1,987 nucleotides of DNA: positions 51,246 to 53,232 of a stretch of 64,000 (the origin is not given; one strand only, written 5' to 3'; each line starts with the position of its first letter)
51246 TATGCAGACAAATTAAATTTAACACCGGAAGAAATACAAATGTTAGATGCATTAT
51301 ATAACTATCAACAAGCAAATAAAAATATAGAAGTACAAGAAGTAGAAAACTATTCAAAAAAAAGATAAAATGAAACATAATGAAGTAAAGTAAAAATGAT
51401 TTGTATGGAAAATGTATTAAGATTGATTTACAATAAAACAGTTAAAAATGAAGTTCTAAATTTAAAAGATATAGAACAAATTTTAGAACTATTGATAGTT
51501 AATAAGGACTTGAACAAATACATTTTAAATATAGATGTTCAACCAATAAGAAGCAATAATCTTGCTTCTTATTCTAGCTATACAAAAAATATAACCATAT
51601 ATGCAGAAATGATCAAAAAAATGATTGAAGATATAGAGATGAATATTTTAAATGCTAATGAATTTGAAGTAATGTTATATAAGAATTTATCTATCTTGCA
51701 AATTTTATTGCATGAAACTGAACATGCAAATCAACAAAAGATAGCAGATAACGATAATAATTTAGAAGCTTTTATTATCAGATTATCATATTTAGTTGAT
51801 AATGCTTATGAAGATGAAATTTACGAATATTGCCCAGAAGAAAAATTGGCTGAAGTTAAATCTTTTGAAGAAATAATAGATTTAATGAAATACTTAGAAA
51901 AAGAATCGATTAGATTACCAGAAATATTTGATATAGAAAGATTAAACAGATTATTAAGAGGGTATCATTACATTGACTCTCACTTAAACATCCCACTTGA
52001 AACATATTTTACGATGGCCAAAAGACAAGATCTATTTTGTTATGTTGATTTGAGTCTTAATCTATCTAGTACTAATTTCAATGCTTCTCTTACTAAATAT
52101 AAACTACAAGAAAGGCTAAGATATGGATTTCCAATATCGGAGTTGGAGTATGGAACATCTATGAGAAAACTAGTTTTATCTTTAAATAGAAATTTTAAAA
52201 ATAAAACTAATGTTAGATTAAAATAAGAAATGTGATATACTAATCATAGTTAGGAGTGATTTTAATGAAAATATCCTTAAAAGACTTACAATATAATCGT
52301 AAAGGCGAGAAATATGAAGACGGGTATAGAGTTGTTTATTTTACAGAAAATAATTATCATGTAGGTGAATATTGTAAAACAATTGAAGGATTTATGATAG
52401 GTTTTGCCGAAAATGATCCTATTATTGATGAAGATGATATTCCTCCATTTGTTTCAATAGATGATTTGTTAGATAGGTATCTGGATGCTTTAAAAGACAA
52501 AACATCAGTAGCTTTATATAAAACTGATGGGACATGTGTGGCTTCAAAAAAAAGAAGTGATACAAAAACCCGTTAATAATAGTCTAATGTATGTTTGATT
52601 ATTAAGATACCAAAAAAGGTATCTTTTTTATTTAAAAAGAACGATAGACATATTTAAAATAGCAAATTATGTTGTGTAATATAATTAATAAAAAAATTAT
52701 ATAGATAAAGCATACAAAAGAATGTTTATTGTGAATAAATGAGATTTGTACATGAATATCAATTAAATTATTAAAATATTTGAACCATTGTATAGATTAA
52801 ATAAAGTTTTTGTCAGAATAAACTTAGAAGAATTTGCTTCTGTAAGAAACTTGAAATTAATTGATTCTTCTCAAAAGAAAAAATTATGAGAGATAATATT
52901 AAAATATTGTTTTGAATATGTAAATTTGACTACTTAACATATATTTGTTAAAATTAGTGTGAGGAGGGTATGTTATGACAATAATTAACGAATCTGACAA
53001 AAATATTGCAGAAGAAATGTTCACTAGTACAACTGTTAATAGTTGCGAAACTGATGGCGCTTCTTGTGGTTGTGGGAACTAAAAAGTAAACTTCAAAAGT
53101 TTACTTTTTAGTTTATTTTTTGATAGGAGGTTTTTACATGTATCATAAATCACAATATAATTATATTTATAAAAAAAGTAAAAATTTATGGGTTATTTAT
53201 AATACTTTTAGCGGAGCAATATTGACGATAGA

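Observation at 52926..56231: Candidate novel RiPP cluster: precursor, rSAM/SPASM maturase and TldD-type protease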

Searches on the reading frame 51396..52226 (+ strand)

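Call 3: search_protein_families(library=pfam, proteins=[window:51396-52226:+], max_evalue=0.01)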
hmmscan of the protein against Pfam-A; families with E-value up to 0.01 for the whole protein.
window:51396-52226:+ (276 aa): 1 family
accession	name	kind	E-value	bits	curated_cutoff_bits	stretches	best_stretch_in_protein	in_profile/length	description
PF17287.7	POTRA_3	-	0.0012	18.7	27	1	17-31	26-40/56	POTRA domain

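Call 4: search_protein_families(library=ncbifam, proteins=[window:51396-52226:+], max_evalue=0.01)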
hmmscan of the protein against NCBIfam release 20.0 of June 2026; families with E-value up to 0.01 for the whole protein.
window:51396-52226:+ (276 aa): 0 families

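Call 52: search_protein_families(library=padloc, proteins=[window:51396-52226:+], max_evalue=0.001)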
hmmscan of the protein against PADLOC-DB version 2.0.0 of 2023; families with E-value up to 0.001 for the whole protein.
window:51396-52226:+ (276 aa): 0 families

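Call 53: search_protein_families(library=phrogs, proteins=[window:51396-52226:+], max_evalue=0.001)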
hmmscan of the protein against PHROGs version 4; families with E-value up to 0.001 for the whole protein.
window:51396-52226:+ (276 aa): 0 families

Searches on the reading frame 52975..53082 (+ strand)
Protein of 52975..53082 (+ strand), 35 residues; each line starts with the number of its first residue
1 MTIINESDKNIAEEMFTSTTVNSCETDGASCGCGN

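Call 3: search_protein_families(library=pfam, proteins=[window:52975-53082:+], max_evalue=0.01)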
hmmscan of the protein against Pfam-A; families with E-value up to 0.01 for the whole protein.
window:52975-53082:+ (35 aa): 0 families

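Call 4: search_protein_families(library=ncbifam, proteins=[window:52975-53082:+], max_evalue=0.01)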
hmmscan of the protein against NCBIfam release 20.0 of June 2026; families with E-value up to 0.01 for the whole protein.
window:52975-53082:+ (35 aa): 0 families

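Call 51: search_protein_families(library=ncbifam, proteins=[window:52975-53079:+], max_evalue=10)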
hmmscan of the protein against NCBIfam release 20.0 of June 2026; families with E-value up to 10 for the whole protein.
seq(35 aa): 0 families
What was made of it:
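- Closest known: Uncharacterised NCBIfam families TIGR04463. Different: The precursor matches no NCBIfam or Pfam model even at E up to 10 (calls 3, 51).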
